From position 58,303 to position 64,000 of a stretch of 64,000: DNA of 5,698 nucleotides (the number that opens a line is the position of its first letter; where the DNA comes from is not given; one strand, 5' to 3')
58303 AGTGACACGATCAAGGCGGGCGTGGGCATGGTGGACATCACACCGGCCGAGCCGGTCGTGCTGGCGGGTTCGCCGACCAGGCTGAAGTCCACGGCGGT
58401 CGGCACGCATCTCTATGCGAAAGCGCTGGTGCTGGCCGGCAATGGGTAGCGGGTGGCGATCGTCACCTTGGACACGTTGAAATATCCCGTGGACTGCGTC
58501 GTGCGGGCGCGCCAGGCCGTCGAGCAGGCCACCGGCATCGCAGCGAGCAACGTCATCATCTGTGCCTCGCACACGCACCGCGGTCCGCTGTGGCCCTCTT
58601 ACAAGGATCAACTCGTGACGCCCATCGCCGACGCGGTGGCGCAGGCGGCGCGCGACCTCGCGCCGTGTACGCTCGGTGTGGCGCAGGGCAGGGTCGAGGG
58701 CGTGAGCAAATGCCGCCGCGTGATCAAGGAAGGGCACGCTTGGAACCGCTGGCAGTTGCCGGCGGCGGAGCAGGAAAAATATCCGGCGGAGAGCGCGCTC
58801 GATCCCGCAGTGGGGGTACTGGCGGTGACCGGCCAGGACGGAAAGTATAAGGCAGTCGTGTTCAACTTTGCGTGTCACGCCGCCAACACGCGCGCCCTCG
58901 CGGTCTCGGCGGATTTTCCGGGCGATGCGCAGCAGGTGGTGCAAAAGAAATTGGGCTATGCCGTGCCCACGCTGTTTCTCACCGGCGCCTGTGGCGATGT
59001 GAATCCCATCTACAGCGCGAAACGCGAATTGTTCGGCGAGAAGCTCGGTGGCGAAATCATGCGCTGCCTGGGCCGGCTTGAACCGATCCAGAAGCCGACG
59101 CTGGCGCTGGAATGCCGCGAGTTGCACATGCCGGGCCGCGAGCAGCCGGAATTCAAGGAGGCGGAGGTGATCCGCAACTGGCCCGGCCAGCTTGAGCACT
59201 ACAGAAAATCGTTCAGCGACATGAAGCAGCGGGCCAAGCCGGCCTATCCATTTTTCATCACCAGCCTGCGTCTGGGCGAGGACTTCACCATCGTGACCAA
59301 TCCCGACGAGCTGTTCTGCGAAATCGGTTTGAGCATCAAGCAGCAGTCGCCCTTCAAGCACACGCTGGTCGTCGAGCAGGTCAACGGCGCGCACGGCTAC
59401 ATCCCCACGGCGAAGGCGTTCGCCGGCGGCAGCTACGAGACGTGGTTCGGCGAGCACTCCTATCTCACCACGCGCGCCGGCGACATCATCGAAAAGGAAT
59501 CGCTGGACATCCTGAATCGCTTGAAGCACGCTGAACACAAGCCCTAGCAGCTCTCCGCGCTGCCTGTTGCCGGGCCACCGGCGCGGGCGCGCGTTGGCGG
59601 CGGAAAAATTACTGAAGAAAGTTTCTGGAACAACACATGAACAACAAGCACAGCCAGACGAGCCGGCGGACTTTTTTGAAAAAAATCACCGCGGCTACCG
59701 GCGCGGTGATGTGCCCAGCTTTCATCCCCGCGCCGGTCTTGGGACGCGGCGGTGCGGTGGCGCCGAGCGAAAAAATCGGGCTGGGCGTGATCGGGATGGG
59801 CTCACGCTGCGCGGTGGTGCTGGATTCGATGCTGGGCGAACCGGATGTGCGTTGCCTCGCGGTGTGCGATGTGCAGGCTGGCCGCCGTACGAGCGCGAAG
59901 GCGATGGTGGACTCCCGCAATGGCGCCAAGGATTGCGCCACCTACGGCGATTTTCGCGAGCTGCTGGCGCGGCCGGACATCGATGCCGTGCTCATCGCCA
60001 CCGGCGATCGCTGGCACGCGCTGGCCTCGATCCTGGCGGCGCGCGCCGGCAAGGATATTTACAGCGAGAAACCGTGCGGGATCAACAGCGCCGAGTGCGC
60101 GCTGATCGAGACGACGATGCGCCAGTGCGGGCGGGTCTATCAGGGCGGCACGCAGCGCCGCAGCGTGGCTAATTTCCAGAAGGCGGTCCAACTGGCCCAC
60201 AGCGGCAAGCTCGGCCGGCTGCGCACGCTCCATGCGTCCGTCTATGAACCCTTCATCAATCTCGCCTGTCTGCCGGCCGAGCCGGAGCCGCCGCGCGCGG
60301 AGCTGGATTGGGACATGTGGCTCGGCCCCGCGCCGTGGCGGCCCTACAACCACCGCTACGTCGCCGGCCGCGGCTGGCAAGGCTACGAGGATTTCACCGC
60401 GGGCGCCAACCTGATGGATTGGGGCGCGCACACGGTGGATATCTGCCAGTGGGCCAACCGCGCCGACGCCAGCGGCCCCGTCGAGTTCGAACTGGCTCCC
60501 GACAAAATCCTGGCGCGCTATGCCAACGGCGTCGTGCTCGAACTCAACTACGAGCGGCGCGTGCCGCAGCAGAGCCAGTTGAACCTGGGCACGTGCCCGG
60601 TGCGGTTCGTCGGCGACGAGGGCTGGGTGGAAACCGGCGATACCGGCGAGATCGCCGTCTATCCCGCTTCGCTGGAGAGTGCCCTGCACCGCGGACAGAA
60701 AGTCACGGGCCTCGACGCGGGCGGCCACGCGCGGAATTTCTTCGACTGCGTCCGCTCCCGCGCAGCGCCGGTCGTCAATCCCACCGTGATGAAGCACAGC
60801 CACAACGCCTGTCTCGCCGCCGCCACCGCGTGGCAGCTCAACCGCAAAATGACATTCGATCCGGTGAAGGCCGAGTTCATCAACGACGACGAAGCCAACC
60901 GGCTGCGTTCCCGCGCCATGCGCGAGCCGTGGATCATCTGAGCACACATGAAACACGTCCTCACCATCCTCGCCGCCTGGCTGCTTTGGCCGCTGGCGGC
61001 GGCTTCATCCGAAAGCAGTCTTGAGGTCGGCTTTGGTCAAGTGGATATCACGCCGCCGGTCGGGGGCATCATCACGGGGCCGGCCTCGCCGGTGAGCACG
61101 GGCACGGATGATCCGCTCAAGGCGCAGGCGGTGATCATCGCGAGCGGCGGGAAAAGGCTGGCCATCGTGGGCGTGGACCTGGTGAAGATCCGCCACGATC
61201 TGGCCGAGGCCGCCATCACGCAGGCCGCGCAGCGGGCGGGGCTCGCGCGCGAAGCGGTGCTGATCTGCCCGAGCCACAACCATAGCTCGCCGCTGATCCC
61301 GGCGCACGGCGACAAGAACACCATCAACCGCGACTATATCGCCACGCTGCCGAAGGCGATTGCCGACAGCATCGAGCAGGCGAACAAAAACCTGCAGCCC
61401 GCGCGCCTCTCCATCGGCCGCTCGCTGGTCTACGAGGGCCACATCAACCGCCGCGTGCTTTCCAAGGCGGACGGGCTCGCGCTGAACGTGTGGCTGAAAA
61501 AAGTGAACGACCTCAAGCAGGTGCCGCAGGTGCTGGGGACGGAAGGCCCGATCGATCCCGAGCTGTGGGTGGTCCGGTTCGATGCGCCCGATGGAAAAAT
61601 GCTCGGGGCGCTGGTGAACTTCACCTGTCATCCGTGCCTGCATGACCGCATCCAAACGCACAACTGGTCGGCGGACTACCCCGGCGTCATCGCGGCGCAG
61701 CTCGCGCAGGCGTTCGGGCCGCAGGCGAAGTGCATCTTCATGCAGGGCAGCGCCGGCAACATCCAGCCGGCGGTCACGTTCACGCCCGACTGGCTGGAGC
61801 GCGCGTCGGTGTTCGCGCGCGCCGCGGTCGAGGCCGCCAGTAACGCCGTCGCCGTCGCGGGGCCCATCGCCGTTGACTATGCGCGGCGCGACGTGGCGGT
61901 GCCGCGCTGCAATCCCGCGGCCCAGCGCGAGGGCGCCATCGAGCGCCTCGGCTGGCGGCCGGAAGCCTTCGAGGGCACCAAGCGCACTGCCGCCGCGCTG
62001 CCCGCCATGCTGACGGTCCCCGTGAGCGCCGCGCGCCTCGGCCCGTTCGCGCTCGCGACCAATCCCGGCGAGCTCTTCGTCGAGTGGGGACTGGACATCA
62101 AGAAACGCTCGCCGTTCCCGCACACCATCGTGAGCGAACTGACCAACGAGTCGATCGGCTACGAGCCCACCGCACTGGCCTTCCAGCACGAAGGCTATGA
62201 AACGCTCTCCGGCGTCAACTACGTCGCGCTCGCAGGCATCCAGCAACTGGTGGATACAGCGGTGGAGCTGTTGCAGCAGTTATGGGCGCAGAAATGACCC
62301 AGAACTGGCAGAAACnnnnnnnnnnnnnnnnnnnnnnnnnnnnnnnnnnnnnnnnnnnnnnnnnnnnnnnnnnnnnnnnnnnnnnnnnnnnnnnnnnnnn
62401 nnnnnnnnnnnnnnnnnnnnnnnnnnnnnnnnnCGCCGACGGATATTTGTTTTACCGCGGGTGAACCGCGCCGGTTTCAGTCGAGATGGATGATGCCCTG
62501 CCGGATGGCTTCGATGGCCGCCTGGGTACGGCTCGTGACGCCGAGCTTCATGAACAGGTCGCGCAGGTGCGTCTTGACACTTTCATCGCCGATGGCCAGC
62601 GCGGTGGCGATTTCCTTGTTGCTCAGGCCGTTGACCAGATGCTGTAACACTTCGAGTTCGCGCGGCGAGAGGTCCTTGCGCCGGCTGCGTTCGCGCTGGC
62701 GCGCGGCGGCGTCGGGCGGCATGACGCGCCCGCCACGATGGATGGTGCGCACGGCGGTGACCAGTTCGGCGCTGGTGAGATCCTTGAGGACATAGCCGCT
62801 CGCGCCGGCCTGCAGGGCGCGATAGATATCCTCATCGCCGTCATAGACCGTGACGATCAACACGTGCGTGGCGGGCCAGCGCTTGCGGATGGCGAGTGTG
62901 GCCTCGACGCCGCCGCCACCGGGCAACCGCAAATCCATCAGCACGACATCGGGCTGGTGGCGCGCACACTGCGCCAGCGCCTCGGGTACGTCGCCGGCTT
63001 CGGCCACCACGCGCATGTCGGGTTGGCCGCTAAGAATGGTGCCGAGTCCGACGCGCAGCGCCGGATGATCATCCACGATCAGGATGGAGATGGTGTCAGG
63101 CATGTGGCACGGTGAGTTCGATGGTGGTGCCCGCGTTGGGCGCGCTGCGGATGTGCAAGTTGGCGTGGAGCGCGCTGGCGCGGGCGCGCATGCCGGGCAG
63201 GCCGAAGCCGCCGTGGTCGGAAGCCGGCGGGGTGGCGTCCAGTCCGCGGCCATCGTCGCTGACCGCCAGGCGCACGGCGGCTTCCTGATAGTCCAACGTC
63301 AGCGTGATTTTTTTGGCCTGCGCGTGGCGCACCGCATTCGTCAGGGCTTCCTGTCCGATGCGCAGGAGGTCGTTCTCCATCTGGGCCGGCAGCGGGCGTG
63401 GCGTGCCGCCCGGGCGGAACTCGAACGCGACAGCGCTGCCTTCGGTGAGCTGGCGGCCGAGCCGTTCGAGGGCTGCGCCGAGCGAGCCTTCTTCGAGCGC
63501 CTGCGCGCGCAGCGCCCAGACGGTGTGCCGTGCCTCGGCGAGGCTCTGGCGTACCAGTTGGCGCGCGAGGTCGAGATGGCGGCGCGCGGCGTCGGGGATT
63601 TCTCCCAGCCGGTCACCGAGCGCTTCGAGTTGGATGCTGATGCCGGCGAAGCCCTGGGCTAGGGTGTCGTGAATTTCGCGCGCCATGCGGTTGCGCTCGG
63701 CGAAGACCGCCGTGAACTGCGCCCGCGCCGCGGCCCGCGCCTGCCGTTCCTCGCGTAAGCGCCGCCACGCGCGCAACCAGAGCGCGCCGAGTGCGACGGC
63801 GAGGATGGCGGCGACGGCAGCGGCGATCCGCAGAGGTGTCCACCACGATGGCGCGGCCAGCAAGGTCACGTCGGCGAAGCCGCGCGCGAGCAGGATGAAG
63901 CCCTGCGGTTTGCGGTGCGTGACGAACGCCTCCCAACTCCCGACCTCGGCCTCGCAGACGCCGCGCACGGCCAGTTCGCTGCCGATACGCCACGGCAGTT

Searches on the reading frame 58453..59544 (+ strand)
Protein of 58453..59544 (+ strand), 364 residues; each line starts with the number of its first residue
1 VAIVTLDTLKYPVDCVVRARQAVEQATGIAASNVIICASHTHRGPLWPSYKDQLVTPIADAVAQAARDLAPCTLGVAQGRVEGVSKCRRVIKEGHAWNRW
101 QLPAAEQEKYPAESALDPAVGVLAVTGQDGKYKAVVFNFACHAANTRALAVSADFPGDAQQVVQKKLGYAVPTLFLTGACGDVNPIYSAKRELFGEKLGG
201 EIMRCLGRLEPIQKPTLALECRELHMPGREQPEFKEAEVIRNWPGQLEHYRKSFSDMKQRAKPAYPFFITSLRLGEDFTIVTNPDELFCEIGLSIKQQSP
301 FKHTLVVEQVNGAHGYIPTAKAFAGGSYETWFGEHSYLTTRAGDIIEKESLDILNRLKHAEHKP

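Call 21: search_protein_families(library=pfam, proteins=[window:58453-59544:+])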
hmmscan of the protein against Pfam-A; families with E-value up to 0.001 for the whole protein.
window:58453-59544:+ (364 aa): 1 family
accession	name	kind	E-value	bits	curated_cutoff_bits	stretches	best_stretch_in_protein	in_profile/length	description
PF04734.18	Ceramidase_alk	-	1.7e-05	24.1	32.1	1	52-166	120-229/509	Neutral/alkaline non-lysosomal ceramidase, N-terminal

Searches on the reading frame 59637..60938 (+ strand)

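Call 21: search_protein_families(library=pfam, proteins=[window:59637-60938:+])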
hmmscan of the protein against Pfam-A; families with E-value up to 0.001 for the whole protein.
window:59637-60938:+ (434 aa): 3 families
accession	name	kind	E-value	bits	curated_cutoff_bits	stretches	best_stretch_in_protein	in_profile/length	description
PF19051.5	GFO_IDH_MocA_C2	-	2.8e-24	86.5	23.3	2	218-288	47-115/254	Oxidoreductase family, C-terminal alpha/beta domain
PF01408.29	GFO_IDH_MocA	-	9.9e-09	36.4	24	1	49-169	3-117/120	Oxidoreductase family, NAD-binding Rossmann fold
PF22725.1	GFO_IDH_MocA_C3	-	2.3e-05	24.8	27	0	243-331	31-123/124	GFO/IDH/MocA C-terminal domain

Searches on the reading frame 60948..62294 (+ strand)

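Call 21: search_protein_families(library=pfam, proteins=[window:60948-62294:+])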
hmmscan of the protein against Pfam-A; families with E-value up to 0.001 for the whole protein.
window:60948-62294:+ (449 aa): 1 family
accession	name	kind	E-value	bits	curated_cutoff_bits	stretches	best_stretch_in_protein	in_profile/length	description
PF04734.18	Ceramidase_alk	-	6.9e-11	41.9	32.1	1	26-259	2-233/509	Neutral/alkaline non-lysosomal ceramidase, N-terminal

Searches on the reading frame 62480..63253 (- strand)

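Call 21: search_protein_families(library=pfam, proteins=[window:62480-63253:-])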
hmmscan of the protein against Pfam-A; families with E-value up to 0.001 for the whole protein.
window:62480-63253:- (258 aa): 3 families
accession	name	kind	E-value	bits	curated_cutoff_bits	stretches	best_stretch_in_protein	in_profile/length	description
PF00072.30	Response_reg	-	2e-28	99.2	30.2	1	57-169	1-111/111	Response regulator receiver domain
PF00196.25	GerE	-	9.4e-19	67.2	23.5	1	195-248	3-56/57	Bacterial regulatory proteins, luxR family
PF08281.18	Sigma70_r4_2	-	0.00046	20.2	25.7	1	195-231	11-48/54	Sigma-70, region 4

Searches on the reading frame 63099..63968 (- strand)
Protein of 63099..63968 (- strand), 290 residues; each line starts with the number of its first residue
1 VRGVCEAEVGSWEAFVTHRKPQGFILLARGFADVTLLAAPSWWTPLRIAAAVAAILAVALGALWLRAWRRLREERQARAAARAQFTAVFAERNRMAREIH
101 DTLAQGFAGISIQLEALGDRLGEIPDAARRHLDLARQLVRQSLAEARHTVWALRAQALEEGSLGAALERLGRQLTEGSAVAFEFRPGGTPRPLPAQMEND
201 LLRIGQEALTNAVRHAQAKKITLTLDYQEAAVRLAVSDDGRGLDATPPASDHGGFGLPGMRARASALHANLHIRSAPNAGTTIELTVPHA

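Call 21: search_protein_families(library=pfam, proteins=[window:63099-63968:-])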
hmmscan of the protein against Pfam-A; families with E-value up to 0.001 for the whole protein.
window:63099-63968:- (290 aa): 4 families
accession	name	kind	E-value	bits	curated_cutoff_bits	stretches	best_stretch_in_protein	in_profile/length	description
PF07730.19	HisKA_3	-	9.8e-19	68.1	24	1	91-157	1-67/68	Histidine kinase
PF02518.31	HATPase_c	-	4e-14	53.4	26.4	1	198-289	3-109/111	Histidine kinase-, DNA gyrase B-, and HSP90-like ATPase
PF13581.12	HATPase_c_2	-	2.5e-07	31.2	27.4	1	205-267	36-112/127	Histidine kinase-like ATPase domain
PF14316.11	DUF4381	-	0.0005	20.8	27.2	1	32-103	4-76/145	Domain of unknown function (DUF4381)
